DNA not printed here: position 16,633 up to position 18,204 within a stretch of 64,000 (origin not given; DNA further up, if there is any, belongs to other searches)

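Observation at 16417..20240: Atypical radical-SAM-like enzyme, SAM methyltransferase and stand-alone glgA immediately upstream of the giant lipoproteins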

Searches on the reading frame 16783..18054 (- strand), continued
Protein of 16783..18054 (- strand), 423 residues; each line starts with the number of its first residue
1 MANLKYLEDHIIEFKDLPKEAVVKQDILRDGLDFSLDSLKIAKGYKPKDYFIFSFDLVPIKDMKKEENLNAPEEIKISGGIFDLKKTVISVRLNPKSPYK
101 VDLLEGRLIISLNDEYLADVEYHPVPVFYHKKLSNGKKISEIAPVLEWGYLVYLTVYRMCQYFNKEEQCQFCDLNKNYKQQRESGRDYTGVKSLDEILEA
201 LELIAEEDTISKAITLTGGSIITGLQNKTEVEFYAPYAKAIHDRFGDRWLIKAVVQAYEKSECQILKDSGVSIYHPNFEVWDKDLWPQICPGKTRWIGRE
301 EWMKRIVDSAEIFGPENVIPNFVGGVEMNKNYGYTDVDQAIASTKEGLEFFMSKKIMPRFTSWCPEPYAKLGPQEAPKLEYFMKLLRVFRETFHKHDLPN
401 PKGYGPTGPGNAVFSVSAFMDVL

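Call 82: find_homologous_proteins(query=L068:6916-8004:+, max_evalue=1e-10)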
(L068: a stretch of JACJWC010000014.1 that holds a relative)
Query L068:6916-8004:+ (362 aa): 6655 proteins with E <= 1e-10 among 8000 candidates; the best 120 are listed.
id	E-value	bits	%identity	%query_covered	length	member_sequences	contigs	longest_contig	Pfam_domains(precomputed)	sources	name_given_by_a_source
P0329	8.5e-247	836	100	100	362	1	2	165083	PF04055.28,PF19288.5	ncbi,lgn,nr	ncbi:MAG: radical SAM protein [Acidobacteria bacterium]|nr:radical SAM protein [Acidobacteriota bact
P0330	3.7e-175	600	72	94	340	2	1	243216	PF04055.28,PF19288.5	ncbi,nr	ncbi:MAG: radical SAM protein [Acidobacteria bacterium]|nr:radical SAM protein [Acidobacteriota bact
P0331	8.7e-174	596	71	97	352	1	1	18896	PF04055.28,PF19288.5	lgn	-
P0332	1.5e-172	592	70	99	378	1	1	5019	PF04055.28,PF19288.5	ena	-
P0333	1.1e-170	586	69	99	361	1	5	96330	PF04055.28,PF19288.5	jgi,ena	-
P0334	7.7e-170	583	72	97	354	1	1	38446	PF04055.28,PF19288.5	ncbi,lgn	-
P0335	2.9e-169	581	71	96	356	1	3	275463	PF04055.28,PF19288.5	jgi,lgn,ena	-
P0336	1.0e-168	579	71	97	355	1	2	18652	PF04055.28,PF19288.5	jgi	-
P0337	3.3e-168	578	68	98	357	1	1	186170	PF04055.28,PF19288.5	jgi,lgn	-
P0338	5.1e-168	577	70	96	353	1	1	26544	PF04055.28,PF19288.5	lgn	-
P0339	7.7e-168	576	70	96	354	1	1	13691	PF04055.28,PF19288.5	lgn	-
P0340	1.8e-167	575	68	97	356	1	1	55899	PF04055.28,PF19288.5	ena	-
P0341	2.7e-167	575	68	98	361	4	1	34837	PF04055.28,PF19288.5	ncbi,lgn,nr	ncbi:MAG: radical SAM protein [Acidobacteria bacterium]|nr:MAG: radical SAM protein [Acidobacteriota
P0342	5.1e-167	574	70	96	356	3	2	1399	PF04055.28,PF19288.5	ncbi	-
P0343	6.3e-167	573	70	97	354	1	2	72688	PF04055.28,PF19288.5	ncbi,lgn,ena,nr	ncbi:MAG: radical SAM protein [Acidobacteriota bacterium]|nr:radical SAM protein [Acidobacteriota ba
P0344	6.8e-167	573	70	97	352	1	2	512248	PF04055.28,PF19288.5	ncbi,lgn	-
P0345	1.6e-166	572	71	96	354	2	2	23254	PF04055.28,PF19288.5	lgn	-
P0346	2.5e-166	571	71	95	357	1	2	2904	PF04055.28,PF19288.5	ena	-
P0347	5.0e-166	570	69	96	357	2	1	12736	PF04055.28,PF19288.5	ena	-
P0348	1.3e-165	569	70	96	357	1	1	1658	PF04055.28,PF19288.5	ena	-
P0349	1.9e-165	569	70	96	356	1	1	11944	PF04055.28,PF19288.5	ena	-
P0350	3.9e-165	567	69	97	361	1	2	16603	PF04055.28,PF19288.5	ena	-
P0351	2.4e-164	565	70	96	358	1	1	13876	PF04055.28,PF19288.5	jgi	-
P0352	3.2e-164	564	69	97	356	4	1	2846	PF04055.28,PF19288.5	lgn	-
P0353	5.5e-164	564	69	96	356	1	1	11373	PF04055.28,PF19288.5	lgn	-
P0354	6.1e-164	564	68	96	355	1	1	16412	PF04055.28,PF19288.5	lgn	-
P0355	1.2e-163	563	68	95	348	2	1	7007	PF04055.28,PF19288.5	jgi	-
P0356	1.4e-163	562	67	96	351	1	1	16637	PF04055.28,PF19288.5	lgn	-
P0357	3.2e-163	561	67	98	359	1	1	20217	PF04055.28,PF19288.5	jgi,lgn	jgi:cyclic dehypoxanthinyl futalosine synthase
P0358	8.6e-163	560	68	98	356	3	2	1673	PF04055.28,PF19288.5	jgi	-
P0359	1.1e-162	559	67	96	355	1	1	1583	PF04055.28,PF19288.5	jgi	jgi:cyclic dehypoxanthinyl futalosine synthase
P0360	1.1e-162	559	66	98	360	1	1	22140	PF04055.28,PF19288.5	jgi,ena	-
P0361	1.2e-162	559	68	96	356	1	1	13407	PF04055.28,PF19288.5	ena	-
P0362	1.7e-162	559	70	96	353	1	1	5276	PF04055.28,PF19288.5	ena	-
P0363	2.0e-162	559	67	97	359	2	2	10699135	PF04055.28,PF19288.5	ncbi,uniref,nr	ncbi:radical SAM protein [Acanthopleuribacter pedis]|uniref:Radical SAM protein n=1 Tax=Acanthopleur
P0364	6.0e-162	557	69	96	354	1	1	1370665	PF04055.28,PF19288.5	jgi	jgi:cyclic dehypoxanthinyl futalosine synthase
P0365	7.0e-162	557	67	97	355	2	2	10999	PF04055.28,PF19288.5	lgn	-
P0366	1.0e-161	556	69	95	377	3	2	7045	PF04055.28,PF19288.5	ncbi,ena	-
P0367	1.1e-161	556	67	97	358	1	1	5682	PF04055.28,PF19288.5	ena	-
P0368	1.1e-161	556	68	97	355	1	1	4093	PF04055.28,PF19288.5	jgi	-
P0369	3.2e-161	555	68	99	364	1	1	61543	PF04055.28,PF19288.5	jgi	-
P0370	6.8e-161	554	65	98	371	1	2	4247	PF04055.28,PF19288.5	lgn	-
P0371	2.4e-160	552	65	96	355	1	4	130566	PF04055.28,PF19288.5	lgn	-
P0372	5.6e-160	551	65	97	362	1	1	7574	PF04055.28,PF19288.5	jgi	jgi:cyclic dehypoxanthinyl futalosine synthase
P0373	1.4e-159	549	66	96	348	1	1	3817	PF04055.28,PF19288.5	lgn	-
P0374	2.0e-159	549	67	96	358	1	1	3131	PF04055.28,PF19288.5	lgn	-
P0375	1.1e-158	546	67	96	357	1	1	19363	PF04055.28,PF19288.5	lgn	-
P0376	3.8e-158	545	67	97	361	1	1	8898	PF04055.28,PF19288.5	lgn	-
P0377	3.9e-157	541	65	97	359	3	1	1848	PF04055.28,PF19288.5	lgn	-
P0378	6.2e-157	540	65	95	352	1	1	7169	PF04055.28,PF19288.5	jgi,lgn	-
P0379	9.1e-157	540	65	96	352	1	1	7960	PF04055.28,PF19288.5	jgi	-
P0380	9.3e-157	540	64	100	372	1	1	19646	PF04055.28,PF19288.5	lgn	-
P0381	1.1e-156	540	67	96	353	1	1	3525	PF04055.28,PF19288.5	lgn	-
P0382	1.7e-156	539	66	95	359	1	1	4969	PF04055.28,PF19288.5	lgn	-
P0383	2.0e-156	539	65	96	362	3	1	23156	PF04055.28,PF19288.5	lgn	-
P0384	2.9e-156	538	65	96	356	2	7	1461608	PF04055.28,PF19288.5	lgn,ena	-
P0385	3.6e-156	538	67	95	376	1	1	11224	PF04055.28,PF19288.5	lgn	-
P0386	5.2e-156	537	68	95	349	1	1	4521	PF04055.28,PF19288.5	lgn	-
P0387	6.2e-156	537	65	95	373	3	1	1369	PF04055.28,PF19288.5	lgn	-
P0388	6.9e-156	537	67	96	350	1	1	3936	PF04055.28,PF19288.5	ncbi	-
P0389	2.2e-155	535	64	97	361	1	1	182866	PF04055.28,PF19288.5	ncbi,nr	ncbi:MAG: radical SAM protein [Deltaproteobacteria bacterium]|nr:radical SAM protein [Deltaproteobac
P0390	3.0e-155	535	65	95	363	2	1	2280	PF04055.28,PF19288.5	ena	-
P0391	4.0e-155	535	65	94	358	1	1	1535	PF04055.28,PF19288.5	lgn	-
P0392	5.7e-155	534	65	96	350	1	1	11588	PF04055.28,PF19288.5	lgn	-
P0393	7.1e-155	534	67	97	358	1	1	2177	PF04055.28,PF19288.5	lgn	-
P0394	7.2e-155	534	65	96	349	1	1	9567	PF04055.28,PF19288.5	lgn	-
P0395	2.8e-154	532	65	97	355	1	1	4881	PF04055.28,PF19288.5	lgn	-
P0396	3.8e-154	531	65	99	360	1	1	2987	PF04055.28,PF19288.5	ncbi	-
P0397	6.3e-154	531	66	96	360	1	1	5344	PF04055.28,PF19288.5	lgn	-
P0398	2.5e-153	529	63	96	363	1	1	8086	PF04055.28,PF19288.5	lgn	-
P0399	7.7e-153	527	64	96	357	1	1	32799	PF04055.28,PF19288.5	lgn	-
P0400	1.3e-152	526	64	96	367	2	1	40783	PF04055.28,PF19288.5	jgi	-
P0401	1.4e-152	526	68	94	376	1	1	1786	PF04055.28,PF19288.5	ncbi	-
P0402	1.5e-151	523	64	97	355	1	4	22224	PF04055.28,PF19288.5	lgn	-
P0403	6.4e-151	521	61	100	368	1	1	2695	PF04055.28,PF19288.5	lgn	-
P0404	7.7e-150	517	65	95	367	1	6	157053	PF04055.28,PF19288.5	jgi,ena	jgi:cyclic dehypoxanthinyl futalosine synthase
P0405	5.6e-148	511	64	94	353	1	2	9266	PF04055.28,PF19288.5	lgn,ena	-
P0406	2.3e-147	509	63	95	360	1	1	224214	PF04055.28,PF19288.5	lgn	-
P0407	2.6e-147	509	61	96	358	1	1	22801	PF04055.28,PF19288.5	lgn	-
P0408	6.0e-147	508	62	95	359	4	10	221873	PF04055.28,PF19288.5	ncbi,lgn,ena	-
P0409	7.7e-147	507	62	95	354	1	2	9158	PF04055.28,PF19288.5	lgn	-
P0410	2.4e-146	506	61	96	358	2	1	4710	PF04055.28,PF19288.5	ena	-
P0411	4.1e-146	505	61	96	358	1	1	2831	PF04055.28,PF19288.5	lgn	-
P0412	4.9e-146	505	60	99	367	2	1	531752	PF04055.28,PF19288.5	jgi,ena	jgi:cyclic dehypoxanthinyl futalosine synthase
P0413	7.8e-146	504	66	93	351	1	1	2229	PF04055.28,PF19288.5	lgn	-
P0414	3.7e-145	502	64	92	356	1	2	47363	PF04055.28,PF19288.5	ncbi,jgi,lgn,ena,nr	ncbi:MAG TPA: radical SAM protein [Armatimonadota bacterium]|nr:radical SAM protein [Armatimonadota 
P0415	9.4e-145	500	61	97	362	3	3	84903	PF04055.28,PF19288.5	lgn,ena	-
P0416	1.0e-144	500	63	95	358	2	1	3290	PF04055.28,PF19288.5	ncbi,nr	ncbi:MAG: radical SAM protein [Armatimonadota bacterium]|nr:radical SAM protein [Armatimonadota bact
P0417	2.3e-144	499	61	99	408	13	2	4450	PF04055.28,PF19288.5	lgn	-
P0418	2.6e-144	499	63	95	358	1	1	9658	PF04055.28,PF19288.5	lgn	-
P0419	8.1e-144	497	61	96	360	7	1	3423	PF04055.28,PF19288.5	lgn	-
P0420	9.8e-144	497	62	95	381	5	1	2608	PF04055.28,PF19288.5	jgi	jgi:cyclic dehypoxanthinyl futalosine synthase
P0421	1.0e-143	497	63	95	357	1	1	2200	PF04055.28,PF19288.5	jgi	jgi:cyclic dehypoxanthinyl futalosine synthase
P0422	1.0e-143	497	61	95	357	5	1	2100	PF04055.28,PF19288.5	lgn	-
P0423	1.2e-143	497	62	95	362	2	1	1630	PF04055.28,PF19288.5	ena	-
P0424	1.4e-143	497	62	96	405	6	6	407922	PF04055.28,PF19288.5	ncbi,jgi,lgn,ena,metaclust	jgi:cyclic dehypoxanthinyl futalosine synthase|metaclust:\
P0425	2.4e-143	496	61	95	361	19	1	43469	PF04055.28,PF19288.5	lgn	-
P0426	3.2e-143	495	59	96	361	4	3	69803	PF04055.28,PF19288.5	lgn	-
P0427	3.4e-143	495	62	95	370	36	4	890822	PF04055.28,PF19288.5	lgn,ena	-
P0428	4.4e-143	495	62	95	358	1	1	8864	PF04055.28,PF19288.5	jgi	jgi:cyclic dehypoxanthinyl futalosine synthase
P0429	4.5e-143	495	62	95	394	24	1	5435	PF04055.28,PF19288.5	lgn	-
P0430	5.8e-143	495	61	95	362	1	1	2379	PF04055.28,PF19288.5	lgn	-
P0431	6.5e-143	494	62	96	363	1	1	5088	PF04055.28,PF19288.5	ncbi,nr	ncbi:MAG: radical SAM protein [Candidatus Obscuribacterales bacterium]|nr:radical SAM protein [Candi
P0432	6.7e-143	494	61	96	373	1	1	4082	PF04055.28,PF19288.5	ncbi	-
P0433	7.2e-143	494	62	95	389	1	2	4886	PF04055.28,PF19288.5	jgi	-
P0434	1.3e-142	493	62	96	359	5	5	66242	PF04055.28,PF19288.5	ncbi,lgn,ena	-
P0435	3.3e-142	492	61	95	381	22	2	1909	PF04055.28,PF19288.5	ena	-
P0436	6.2e-142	491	62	95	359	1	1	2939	PF04055.28,PF19288.5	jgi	jgi:cyclic dehypoxanthinyl futalosine synthase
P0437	9.9e-142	490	62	94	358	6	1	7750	PF04055.28,PF19288.5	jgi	-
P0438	1.1e-141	490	62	95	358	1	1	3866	PF04055.28,PF19288.5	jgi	jgi:cyclic dehypoxanthinyl futalosine synthase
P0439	1.3e-141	490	61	98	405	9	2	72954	PF04055.28,PF19288.5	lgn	-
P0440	1.4e-141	490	61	95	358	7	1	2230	PF04055.28,PF19288.5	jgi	jgi:cyclic dehypoxanthinyl futalosine synthase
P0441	1.6e-141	490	61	96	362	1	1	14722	PF04055.28,PF19288.5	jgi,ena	-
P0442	1.7e-141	490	61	96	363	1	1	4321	PF04055.28,PF19288.5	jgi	-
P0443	2.2e-141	489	62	95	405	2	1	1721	PF04055.28,PF19288.5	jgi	-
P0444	2.3e-141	489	63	94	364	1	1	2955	PF04055.28,PF19288.5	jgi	jgi:cyclic dehypoxanthinyl futalosine synthase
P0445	2.3e-141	489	60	95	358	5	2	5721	PF04055.28,PF19288.5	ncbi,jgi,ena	jgi:cyclic dehypoxanthinyl futalosine synthase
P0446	2.5e-141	489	61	95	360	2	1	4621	PF04055.28,PF19288.5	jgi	-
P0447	2.7e-141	489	61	95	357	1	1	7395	PF04055.28,PF19288.5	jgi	jgi:cyclic dehypoxanthinyl futalosine synthase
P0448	3.4e-141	489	60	96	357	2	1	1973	PF04055.28,PF19288.5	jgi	jgi:cyclic dehypoxanthinyl futalosine synthase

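Call 90: find_encoding_contigs(protein=P0389, flank=10000, max_places=2)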
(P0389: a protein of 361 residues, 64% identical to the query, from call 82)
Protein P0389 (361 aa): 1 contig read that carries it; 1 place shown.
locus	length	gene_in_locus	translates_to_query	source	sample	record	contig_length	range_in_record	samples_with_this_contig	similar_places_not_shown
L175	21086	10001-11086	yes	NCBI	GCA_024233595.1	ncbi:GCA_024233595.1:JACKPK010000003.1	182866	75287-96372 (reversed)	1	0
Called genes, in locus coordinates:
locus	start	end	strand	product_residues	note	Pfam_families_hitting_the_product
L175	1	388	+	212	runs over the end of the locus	-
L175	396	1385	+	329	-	PF00389:2-Hacid_dh, PF00670:AdoHcyase_NAD (faint), PF02826:2-Hacid_dh_C, PF07991:KARI_N (weak)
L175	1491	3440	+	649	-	PF02784:Orn_Arg_deC_N, PF17810:Arg_decarb_HB, PF17944:Arg_decarbox_C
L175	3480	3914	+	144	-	-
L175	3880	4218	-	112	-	PF00543:P-II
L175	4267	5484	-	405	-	PF00909:Ammonium_transp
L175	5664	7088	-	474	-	PF01565:FAD_binding_4, PF02913:FAD-oxidase_C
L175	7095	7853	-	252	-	PF00106:adh_short, PF08659:KR, PF13561:adh_short_C2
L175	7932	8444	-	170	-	-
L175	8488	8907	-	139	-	-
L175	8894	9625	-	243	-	-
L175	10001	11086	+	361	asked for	PF04055:Radical_SAM, PF19288:CofH_C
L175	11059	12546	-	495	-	-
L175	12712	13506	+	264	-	PF01887:SAM_HAT_N, PF20257:SAM_HAT_C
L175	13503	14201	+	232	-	PF00588:SpoU_methylase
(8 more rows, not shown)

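Call 91: find_encoding_contigs(protein=P0414, flank=10000, max_places=2)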
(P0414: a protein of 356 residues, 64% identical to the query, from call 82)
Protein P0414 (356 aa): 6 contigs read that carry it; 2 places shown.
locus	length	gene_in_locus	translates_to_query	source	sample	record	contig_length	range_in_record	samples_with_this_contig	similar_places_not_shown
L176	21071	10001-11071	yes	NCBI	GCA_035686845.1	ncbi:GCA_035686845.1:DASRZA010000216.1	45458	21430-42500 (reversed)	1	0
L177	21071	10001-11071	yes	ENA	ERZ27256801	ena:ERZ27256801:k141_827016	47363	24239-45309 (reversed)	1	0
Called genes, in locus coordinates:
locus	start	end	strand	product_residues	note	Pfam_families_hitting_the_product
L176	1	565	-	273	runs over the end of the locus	PF05685:Uma2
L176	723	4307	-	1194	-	PF00176:SNF2-rel_dom, PF00270:DEAD, PF04851:ResIII, PF00271:Helicase_C, PF13020:NOV_C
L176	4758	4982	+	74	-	-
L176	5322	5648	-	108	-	-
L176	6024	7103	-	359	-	PF04015:DUF362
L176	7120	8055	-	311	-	PF01040:UbiA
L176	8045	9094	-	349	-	PF00490:ALAD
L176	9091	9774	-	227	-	PF13428:TPR_14 (faint), PF13432:TPR_16 (faint), PF07719:TPR_2 (faint), PF12895:ANAPC3 (faint), PF13431:TPR_17 (faint), PF14559:TPR_19 (weak)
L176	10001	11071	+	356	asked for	PF04055:Radical_SAM, PF19288:CofH_C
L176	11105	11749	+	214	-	PF00300:His_Phos_1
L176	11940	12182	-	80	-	-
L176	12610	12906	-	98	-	-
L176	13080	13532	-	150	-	PF00903:Glyoxalase, PF13468:Glyoxalase_3 (weak), PF13669:Glyoxalase_4, PF18029:Glyoxalase_6 (weak)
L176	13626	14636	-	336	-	PF02826:2-Hacid_dh_C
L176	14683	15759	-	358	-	PF06452:CBM9_1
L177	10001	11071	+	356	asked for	PF04055:Radical_SAM, PF19288:CofH_C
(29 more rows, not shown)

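Call 93: search_solved_structures(query=L037:7065-7919:+, max_evalue=1)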
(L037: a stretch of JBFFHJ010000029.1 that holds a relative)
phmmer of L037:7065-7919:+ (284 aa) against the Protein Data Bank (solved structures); distinct sequences matched with E-value up to 1: 6.
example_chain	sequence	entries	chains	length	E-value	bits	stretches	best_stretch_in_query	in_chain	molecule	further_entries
3ius_A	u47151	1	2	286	2.6e-09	40.1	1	104-279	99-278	uncharacterized conserved protein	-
3gpi_A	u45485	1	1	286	0.011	18.4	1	101-199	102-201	NAD-dependent epimerase/dehydratase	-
7ew6_2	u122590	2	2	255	0.5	12.9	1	5-66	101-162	Chlorophyll a-b binding protein, chloroplastic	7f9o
8bcv_2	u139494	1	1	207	0.67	12.5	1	5-61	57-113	Chlorophyll a-b binding protein 2, chloroplastic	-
9xj9_2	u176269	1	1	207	0.85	12.2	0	4-66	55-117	Chlorophyll a-b binding protein, chloroplastic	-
9xj1_2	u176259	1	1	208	0.85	12.1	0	4-66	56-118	Chlorophyll a-b binding protein, chloroplastic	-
